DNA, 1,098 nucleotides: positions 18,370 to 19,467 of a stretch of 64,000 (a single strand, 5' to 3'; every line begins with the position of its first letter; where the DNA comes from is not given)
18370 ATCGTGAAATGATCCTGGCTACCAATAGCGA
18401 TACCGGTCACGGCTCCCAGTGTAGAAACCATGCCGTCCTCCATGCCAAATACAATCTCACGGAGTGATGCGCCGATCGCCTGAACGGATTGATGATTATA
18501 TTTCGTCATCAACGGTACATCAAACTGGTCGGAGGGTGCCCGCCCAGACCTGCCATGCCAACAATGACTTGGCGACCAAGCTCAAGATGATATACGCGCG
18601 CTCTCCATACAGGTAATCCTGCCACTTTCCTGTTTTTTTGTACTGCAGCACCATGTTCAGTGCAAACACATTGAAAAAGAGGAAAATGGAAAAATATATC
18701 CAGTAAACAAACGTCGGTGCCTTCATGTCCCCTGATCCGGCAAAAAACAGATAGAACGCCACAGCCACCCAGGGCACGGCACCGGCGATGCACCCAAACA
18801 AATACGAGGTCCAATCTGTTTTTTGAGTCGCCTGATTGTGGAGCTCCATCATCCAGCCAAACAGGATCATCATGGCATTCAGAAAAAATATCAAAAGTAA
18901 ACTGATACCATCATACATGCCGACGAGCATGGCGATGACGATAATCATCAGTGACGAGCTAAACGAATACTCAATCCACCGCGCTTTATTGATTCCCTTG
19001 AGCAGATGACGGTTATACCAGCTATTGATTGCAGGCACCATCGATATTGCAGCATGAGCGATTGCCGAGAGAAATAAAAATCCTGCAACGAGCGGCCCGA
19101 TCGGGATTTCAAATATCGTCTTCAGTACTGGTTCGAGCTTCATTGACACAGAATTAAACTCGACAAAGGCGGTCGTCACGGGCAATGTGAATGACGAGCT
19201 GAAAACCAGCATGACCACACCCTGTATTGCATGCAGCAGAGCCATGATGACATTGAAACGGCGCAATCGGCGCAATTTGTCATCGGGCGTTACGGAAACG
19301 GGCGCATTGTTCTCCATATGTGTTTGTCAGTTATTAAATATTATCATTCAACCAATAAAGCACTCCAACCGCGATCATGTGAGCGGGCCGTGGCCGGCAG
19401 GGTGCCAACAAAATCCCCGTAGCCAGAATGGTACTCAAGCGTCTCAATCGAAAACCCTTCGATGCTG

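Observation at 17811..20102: Heliorhodopsin co-oriented and near-contiguous with a VIT1/CCC1 Fe/Mn transporter and a membrane-anchored unknown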

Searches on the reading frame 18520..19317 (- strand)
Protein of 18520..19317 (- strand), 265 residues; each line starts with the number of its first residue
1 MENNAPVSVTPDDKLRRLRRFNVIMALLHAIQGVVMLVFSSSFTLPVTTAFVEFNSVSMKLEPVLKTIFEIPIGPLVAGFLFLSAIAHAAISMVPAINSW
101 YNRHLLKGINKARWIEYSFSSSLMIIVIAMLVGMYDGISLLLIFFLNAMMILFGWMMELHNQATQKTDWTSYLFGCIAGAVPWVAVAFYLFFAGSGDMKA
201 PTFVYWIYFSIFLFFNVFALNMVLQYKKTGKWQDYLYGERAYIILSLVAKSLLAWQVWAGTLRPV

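Call 3: search_protein_families(library=pfam, proteins=[window:18520-19317:-], max_evalue=0.01)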
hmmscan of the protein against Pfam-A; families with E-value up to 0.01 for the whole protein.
window:18520-19317:- (265 aa): 1 family
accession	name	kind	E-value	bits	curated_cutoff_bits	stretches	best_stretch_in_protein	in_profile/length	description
PF18761.7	Heliorhodopsin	-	3.2e-99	331.6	26.7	1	18-262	1-242/242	Heliorhodopsin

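Call 7: find_homologous_proteins(query=window:18520-19317:-)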
Query window:18520-19317:- (265 aa): 7889 proteins with E <= 0.001 among 8000 candidates; the best 120 are listed.
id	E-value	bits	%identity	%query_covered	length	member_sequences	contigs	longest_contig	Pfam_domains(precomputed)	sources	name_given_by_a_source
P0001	7.1e-170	581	100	100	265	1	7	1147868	PF18761.8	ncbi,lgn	ncbi:MAG: heliorhodopsin HeR [Patescibacteria group bacterium]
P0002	2.5e-135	468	79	99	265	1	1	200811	PF18761.8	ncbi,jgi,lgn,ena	ncbi:MAG: heliorhodopsin HeR [Patescibacteria group bacterium]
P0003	7.9e-134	463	78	99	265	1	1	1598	PF18761.8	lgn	-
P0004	3.3e-133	461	77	100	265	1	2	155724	PF18761.8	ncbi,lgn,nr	ncbi:MAG: heliorhodopsin HeR [Patescibacteria group bacterium]|nr:heliorhodopsin HeR [Patescibacteri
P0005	4.4e-132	458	77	100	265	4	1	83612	PF18761.8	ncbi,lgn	-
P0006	1.9e-130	452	76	98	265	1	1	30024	PF18761.8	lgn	-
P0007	8.4e-127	440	76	96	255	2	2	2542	PF18761.8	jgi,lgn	-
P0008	3.3e-126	438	79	95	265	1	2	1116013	PF18761.8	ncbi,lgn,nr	ncbi:MAG: heliorhodopsin HeR [Candidatus Kerfeldbacteria bacterium]|nr:heliorhodopsin HeR [Candidatu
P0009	1.5e-125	436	75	99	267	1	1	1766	PF18761.8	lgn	-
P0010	5.7e-125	434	74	100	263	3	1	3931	PF18761.8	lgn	-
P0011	1.2e-124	433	74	100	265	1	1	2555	PF18761.8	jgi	-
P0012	3.2e-124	432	76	97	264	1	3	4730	PF18761.8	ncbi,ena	-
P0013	4.5e-124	431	74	100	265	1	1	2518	PF18761.8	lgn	-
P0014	1.8e-123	429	71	100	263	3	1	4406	PF18761.8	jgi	jgi:hypothetical protein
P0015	1.9e-123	429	71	98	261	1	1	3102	PF18761.8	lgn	-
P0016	3.2e-122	425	73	97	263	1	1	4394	PF18761.8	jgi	jgi:hypothetical protein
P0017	3.3e-122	425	74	95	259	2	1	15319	PF18761.8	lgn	-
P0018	3.6e-122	425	74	97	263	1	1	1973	PF18761.8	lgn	-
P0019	8.5e-122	424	73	96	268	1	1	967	PF18761.8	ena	-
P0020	2.6e-120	419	72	100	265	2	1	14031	PF18761.8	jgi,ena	-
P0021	2.6e-120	419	73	100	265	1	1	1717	PF18761.8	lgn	-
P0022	3.0e-120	419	73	96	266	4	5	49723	PF18761.8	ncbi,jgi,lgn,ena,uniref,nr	ncbi:MAG: hypothetical protein COY66_06870 [Candidatus Kerfeldbacteria bacterium CG_4_10_14_0_8_um_f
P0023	3.7e-120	419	72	98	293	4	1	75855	PF18761.8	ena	-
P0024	8.9e-120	417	72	97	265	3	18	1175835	PF18761.8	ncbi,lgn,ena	-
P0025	8.9e-120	417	73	98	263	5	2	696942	PF18761.8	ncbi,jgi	ncbi:MAG: heliorhodopsin HeR [Patescibacteria group bacterium]|jgi:hypothetical protein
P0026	9.6e-120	417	71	99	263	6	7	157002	PF18761.8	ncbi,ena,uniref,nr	ncbi:MAG: hypothetical protein A2898_02000 [Candidatus Kerfeldbacteria bacterium RIFCSPLOWO2_01_FULL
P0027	1.4e-119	417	70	100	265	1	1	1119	PF18761.8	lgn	-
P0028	1.6e-119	416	72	100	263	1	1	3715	PF18761.8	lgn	-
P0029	2.5e-119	416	71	100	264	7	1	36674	PF18761.8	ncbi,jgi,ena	ncbi:MAG: heliorhodopsin HeR [Patescibacteria group bacterium]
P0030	2.6e-119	416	71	99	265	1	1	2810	PF18761.8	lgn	-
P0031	2.9e-119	416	71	98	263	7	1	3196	PF18761.8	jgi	-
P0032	3.3e-119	415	72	96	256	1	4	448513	PF18761.8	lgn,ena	-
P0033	3.9e-119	415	74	96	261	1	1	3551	PF18761.8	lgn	-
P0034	4.4e-119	415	70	99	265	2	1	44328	PF18761.8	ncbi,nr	ncbi:MAG: heliorhodopsin HeR [Patescibacteria group bacterium]|nr:heliorhodopsin HeR [Patescibacteri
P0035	1.2e-118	414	71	98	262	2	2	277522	PF18761.8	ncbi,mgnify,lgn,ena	ncbi:MAG: heliorhodopsin HeR [Patescibacteria group bacterium]|mgnify:CR=1 FL=1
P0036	1.3e-118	413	71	98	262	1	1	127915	PF18761.8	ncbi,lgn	-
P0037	1.3e-118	413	71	98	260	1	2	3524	PF18761.8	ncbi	-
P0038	1.7e-118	413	72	97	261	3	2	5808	PF18761.8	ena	-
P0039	1.9e-118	413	73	97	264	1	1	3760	PF18761.8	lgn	-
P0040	1.9e-118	413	70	100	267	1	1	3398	PF18761.8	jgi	jgi:hypothetical protein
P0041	2.0e-118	413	72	100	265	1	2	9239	PF18761.8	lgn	-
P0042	3.8e-118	412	70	100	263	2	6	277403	PF18761.8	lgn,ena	-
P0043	5.7e-118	411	73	96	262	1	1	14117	PF18761.8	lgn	-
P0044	5.7e-118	411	72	97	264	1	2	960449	PF18761.8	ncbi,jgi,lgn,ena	ncbi:MAG: heliorhodopsin HeR [Patescibacteria group bacterium]|jgi:hypothetical protein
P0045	2.0e-117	410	70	100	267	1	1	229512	PF18761.8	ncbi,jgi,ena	ncbi:MAG: heliorhodopsin HeR [Patescibacteria group bacterium]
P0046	2.1e-117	409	70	97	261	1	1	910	PF18761.8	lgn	-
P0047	2.6e-117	409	71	100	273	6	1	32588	PF18761.8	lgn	-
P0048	2.7e-117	409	71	96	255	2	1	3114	PF18761.8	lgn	-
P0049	2.9e-117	409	70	98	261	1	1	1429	PF18761.8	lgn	-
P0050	5.3e-117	408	69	98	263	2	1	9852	PF18761.8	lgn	-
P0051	5.7e-117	408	69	100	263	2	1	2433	PF18761.8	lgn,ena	-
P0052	7.0e-117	408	68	98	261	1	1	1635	PF18761.8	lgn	-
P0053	1.0e-116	407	70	99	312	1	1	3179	PF18761.8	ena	-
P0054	1.0e-116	407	67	100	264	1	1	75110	PF18761.8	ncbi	-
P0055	1.6e-116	407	74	96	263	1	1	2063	PF18761.8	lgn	-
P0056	1.9e-116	406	70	98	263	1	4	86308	PF18761.8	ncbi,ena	-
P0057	2.1e-116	406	71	96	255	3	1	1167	PF18761.8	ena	-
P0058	2.5e-116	406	72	96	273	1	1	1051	PF18761.8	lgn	-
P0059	2.5e-116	406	70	96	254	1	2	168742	PF18761.8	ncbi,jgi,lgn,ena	ncbi:MAG: heliorhodopsin HeR [Patescibacteria group bacterium]|jgi:hypothetical protein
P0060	3.2e-116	406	71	100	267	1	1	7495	PF18761.8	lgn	-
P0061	3.5e-116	406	71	98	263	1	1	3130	PF18761.8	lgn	-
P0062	4.9e-116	405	73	96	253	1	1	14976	PF18761.8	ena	-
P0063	5.6e-116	405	71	96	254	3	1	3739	PF18761.8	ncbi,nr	ncbi:heliorhodopsin HeR [Patescibacteria group bacterium]|nr:heliorhodopsin HeR [Patescibacteria gro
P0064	6.1e-116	405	67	100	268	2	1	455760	PF18761.8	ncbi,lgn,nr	ncbi:MAG: heliorhodopsin HeR [Patescibacteria group bacterium]|nr:heliorhodopsin HeR [Patescibacteri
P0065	6.1e-116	405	70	98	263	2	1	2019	PF18761.8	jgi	-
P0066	7.7e-116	404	70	98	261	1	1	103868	PF18761.8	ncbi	ncbi:MAG: heliorhodopsin HeR [Patescibacteria group bacterium]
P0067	1.0e-115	404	71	96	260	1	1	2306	PF18761.8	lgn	-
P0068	1.4e-115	404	71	96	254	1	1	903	PF18761.8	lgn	-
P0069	1.7e-115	403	70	97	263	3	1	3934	PF18761.8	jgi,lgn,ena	-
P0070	2.2e-115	403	73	94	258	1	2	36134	PF18761.8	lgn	-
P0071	2.3e-115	403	71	96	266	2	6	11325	PF18761.8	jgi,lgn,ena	-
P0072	2.9e-115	402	74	91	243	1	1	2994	PF18761.8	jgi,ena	-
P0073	2.9e-115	402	69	100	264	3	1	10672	PF18761.8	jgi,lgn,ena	-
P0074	3.5e-115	402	68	100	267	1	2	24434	PF18761.8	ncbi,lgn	-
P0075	3.6e-115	402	69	96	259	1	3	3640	PF18761.8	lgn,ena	-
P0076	3.9e-115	402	69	96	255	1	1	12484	PF18761.8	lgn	-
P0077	5.0e-115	402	70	96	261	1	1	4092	PF18761.8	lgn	-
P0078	5.2e-115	402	72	96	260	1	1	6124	PF18761.8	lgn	-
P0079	6.7e-115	401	70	99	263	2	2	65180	PF18761.8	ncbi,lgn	ncbi:MAG: heliorhodopsin HeR [bacterium]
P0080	7.7e-115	401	67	99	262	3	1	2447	PF18761.8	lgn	-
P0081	8.0e-115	401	72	94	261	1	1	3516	PF18761.8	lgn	-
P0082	8.7e-115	401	68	96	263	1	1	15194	PF18761.8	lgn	-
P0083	9.9e-115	401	69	100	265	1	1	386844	PF18761.8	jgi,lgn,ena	-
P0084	1.4e-114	400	71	96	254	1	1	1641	PF18761.8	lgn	-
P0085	2.1e-114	400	71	96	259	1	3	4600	PF18761.8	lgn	-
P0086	2.6e-114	399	70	96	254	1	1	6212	PF18761.8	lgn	-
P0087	2.7e-114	399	70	99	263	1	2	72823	PF18761.8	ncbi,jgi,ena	ncbi:MAG: heliorhodopsin HeR [Patescibacteria group bacterium]|jgi:hypothetical protein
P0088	3.4e-114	399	67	100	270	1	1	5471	PF18761.8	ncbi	ncbi:MAG: heliorhodopsin HeR [Patescibacteria group bacterium]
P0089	3.6e-114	399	71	97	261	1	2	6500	PF18761.8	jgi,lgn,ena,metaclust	metaclust:\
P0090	3.8e-114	399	70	97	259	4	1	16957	PF18761.8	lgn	-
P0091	3.9e-114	399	70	98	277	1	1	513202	PF18761.8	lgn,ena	-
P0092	4.4e-114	399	69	96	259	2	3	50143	PF18761.8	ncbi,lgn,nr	ncbi:heliorhodopsin HeR [Patescibacteria group bacterium]|nr:heliorhodopsin HeR [Patescibacteria gro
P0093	5.3e-114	398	72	94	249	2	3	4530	PF18761.8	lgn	-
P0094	6.0e-114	398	70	97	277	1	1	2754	PF18761.8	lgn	-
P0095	6.5e-114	398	68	98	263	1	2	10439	PF18761.8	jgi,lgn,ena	jgi:hypothetical protein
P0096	7.5e-114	398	71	96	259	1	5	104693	PF18761.8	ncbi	ncbi:MAG: heliorhodopsin HeR [Thermoleophilia bacterium]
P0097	1.2e-113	397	71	96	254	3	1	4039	PF18761.8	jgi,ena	-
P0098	1.5e-113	397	72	95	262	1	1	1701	PF18761.8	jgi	jgi:hypothetical protein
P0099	1.6e-113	397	71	96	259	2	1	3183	PF18761.8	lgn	-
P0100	1.6e-113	397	71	96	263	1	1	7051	PF18761.8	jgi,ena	-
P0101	1.7e-113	397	70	96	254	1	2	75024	PF18761.8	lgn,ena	-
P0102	1.9e-113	397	71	96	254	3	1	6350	PF18761.8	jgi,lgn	jgi:hypothetical protein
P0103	2.0e-113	397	69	100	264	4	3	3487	PF18761.8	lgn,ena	-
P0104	2.1e-113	396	66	100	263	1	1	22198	PF18761.8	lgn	-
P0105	2.7e-113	396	70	95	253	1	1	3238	PF18761.8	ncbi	-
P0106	2.8e-113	396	69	96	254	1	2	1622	PF18761.8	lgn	-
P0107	3.1e-113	396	68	100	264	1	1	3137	PF18761.8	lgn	-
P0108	3.5e-113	396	72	96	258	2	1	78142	PF18761.8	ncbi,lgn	-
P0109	3.8e-113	396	68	100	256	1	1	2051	PF18761.8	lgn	-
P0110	3.9e-113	396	68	100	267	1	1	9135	PF18761.8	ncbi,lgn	-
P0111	6.3e-113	395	69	98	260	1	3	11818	PF18761.8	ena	-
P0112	7.1e-113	395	70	94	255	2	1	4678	PF18761.8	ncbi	-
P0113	8.8e-113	394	71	96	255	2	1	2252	PF18761.8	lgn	-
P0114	9.7e-113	394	68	97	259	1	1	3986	PF18761.8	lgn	-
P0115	1.2e-112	394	67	99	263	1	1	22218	PF18761.8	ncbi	-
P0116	1.4e-112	394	71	96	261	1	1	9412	PF18761.8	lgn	-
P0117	1.4e-112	394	69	96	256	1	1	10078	PF18761.8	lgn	-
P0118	1.5e-112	394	66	100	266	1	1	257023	PF18761.8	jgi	jgi:hypothetical protein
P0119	1.7e-112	393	65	96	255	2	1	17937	PF18761.8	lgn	-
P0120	2.0e-112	393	68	100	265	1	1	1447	PF18761.8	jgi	jgi:hypothetical protein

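Call 11: find_related_loci(query=A1, collection=genome_contigs, flank=6000)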
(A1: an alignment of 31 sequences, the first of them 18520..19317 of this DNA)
Query A1 (265 aa) in genome_contigs; peptide patterns used: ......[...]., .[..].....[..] (x = any residue, [..] = any of these).
599 stretches matched a pattern (row limit reached: there are more); 567 encode a relative of the query (tblastn E <= 1e-3); the best 80 are kept; 80 distinct loci.
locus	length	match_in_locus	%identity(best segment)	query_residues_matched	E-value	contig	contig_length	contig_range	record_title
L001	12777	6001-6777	80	8-265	3e-140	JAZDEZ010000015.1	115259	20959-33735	MAG: Patescibacteria group bacterium isolate MEGAHIT-group-0.176 k141_19808306, whole genome shotgun sequence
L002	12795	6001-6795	77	1-265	4e-139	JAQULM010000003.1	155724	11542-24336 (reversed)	MAG: Patescibacteria group bacterium isolate STD1_130 NODE_175_length_155724_cov_7.035425_Sandtown_D1, whole genome shot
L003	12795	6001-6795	77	1-265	2e-138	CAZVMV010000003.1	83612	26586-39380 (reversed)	MAG TPA_asm: uncultured Gammaproteobacteria bacterium isolate SRP173033_co2_263 genome assembly, contig: NODE_85_length_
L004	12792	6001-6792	77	4-265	9e-138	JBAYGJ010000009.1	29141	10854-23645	MAG: Patescibacteria group bacterium isolate SO_2016_GW1_122 scaffold02860_OW334_2016, whole genome shotgun sequence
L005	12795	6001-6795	71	1-265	1e-127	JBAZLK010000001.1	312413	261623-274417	MAG: Patescibacteria group bacterium isolate SO_2017_LW4_167 scaffold_96_c1_LW137-91_2017, whole genome shotgun sequence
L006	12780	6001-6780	73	6-265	1e-127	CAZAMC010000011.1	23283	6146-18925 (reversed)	MAG TPA_asm: uncultured Gammaproteobacteria bacterium isolate SRP173033_co2_64 genome assembly, contig: NODE_808_length_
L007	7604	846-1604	73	12-264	2e-126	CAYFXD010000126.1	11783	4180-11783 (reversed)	MAG TPA_asm: uncultured Actinomycetota bacterium isolate ERP108616_co1_402 genome assembly, contig: k119_1915860, whole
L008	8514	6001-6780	73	6-265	2e-126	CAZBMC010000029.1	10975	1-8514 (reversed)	MAG TPA_asm: uncultured Gammaproteobacteria bacterium isolate SRP329715_co1_47 genome assembly, contig: NODE_9191_length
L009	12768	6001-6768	72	9-265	5e-126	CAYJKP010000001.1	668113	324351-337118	MAG TPA_asm: uncultured Gammaproteobacteria bacterium isolate ERP124720_co1_115 genome assembly, contig: NODE_11_length_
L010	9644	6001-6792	71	1-265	4e-126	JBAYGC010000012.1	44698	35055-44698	MAG: Patescibacteria group bacterium isolate SO_2016_GW1_116 scaffold01581_OW334_2016, whole genome shotgun sequence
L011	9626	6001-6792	71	1-265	8e-126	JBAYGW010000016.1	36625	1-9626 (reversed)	MAG: Patescibacteria group bacterium isolate SO_2016_GW1_134 scaffold02105_OW334_2016, whole genome shotgun sequence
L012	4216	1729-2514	71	4-265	2e-127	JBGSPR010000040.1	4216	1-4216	MAG: Patescibacteria group bacterium isolate JTS-AC309 k141_2851717, whole genome shotgun sequence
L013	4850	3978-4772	72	1-265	1e-125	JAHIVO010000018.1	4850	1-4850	MAG: Patescibacteria group bacterium isolate MM_PC_MetaG.mb.84 MM_PC_MetaG.mb.84_k141_231020, whole genome shotgun seque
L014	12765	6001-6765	71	10-265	3e-124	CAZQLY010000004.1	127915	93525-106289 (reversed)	MAG TPA_asm: uncultured Gammaproteobacteria bacterium isolate SRP141376_co4_153 genome assembly, contig: NODE_160_length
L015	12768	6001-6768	72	10-265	2e-124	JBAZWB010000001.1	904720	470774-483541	MAG: Patescibacteria group bacterium isolate SO_2017_GW1_267 NODE_26_length_904720_cov_3.416747_OW334_2017, whole genome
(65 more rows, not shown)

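Call 30: search_solved_structures(query=window:18520-19317:-, show_alignments=3)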
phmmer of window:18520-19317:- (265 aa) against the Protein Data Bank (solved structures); distinct sequences matched with E-value up to 0.001: 6.
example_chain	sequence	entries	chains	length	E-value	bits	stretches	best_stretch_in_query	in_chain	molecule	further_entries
6is6_A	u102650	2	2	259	1.8e-76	260.5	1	14-265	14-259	heliorhodopsin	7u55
7clj_A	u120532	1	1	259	4.3e-76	259.3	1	14-265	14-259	heliorhodopsin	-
9ljj_A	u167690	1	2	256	3.5e-61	210.4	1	14-264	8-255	Heliorhodopsin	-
6su3_X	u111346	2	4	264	3.9e-61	210.3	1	14-264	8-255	48C12 heliorhodopsin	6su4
6uh3_A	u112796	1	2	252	3e-60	207.4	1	14-262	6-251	Heliorhodopsin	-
9vfc_A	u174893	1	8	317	7.4e-40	140.5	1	18-264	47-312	heliorhodopsin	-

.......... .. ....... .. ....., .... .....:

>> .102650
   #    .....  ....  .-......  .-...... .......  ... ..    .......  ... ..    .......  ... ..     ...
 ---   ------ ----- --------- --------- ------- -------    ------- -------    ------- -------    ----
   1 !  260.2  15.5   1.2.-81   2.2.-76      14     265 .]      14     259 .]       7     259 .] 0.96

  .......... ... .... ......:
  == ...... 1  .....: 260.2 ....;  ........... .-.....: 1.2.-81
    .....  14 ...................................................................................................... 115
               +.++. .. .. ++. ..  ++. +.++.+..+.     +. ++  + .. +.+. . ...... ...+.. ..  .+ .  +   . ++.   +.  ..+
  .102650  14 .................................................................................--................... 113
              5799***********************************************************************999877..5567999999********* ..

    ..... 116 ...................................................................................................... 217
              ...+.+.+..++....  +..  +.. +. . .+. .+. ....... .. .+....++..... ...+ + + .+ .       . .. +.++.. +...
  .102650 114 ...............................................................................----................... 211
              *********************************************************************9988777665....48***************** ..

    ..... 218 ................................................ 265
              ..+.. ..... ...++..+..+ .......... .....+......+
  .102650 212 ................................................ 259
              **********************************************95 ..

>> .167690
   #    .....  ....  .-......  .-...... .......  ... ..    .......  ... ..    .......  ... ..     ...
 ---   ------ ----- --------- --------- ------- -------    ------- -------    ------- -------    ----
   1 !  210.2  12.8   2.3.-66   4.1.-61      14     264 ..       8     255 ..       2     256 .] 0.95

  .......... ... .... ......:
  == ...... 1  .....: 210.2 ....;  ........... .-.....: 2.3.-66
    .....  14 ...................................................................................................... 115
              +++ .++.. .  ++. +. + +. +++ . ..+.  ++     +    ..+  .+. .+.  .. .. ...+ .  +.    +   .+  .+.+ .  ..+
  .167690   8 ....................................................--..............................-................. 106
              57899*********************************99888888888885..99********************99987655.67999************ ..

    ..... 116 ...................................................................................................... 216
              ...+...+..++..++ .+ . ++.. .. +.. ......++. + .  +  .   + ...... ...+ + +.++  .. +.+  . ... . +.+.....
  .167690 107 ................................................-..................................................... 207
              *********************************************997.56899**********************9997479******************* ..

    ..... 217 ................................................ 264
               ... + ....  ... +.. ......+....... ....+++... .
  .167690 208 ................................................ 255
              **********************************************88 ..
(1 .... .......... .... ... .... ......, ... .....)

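Call 75: find_encoding_contigs(protein=P0001, flank=3000, max_places=3)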
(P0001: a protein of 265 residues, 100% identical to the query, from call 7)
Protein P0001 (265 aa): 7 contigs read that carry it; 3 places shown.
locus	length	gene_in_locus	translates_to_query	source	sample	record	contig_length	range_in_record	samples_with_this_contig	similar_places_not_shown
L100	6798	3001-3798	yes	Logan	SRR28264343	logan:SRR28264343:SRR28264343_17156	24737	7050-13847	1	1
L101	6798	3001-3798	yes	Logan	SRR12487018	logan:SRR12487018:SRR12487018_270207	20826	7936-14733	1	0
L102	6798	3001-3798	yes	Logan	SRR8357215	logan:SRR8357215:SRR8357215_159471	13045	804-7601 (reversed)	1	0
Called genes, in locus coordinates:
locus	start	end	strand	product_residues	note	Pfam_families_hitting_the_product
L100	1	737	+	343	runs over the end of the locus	PF05448:AXE1 (weak), PF06500:FrsA-like, PF01738:DLH, PF02129:Peptidase_S15, PF12146:Hydrolase_4, PF00561:Abhydrolase_1, PF12697:Abhydrolase_6, PF00326:Peptidase_S9, +3 more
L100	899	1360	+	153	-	-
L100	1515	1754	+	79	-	-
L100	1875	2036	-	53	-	-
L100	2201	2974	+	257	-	-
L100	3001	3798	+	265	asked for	PF18761:Heliorhodopsin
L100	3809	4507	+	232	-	PF16013:DUF4781 (weak), PF01988:VIT1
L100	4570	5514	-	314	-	PF00459:Inositol_P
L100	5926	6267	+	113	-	PF06262:Zincin_1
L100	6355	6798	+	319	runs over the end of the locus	PF01699:Na_Ca_ex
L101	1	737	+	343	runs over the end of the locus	PF05448:AXE1 (weak), PF06500:FrsA-like, PF01738:DLH, PF02129:Peptidase_S15, PF12146:Hydrolase_4, PF00561:Abhydrolase_1, PF12697:Abhydrolase_6, PF00326:Peptidase_S9, +4 more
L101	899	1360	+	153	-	-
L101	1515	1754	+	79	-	-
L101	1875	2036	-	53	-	-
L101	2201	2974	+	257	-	-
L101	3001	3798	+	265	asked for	PF18761:Heliorhodopsin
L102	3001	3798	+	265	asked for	PF18761:Heliorhodopsin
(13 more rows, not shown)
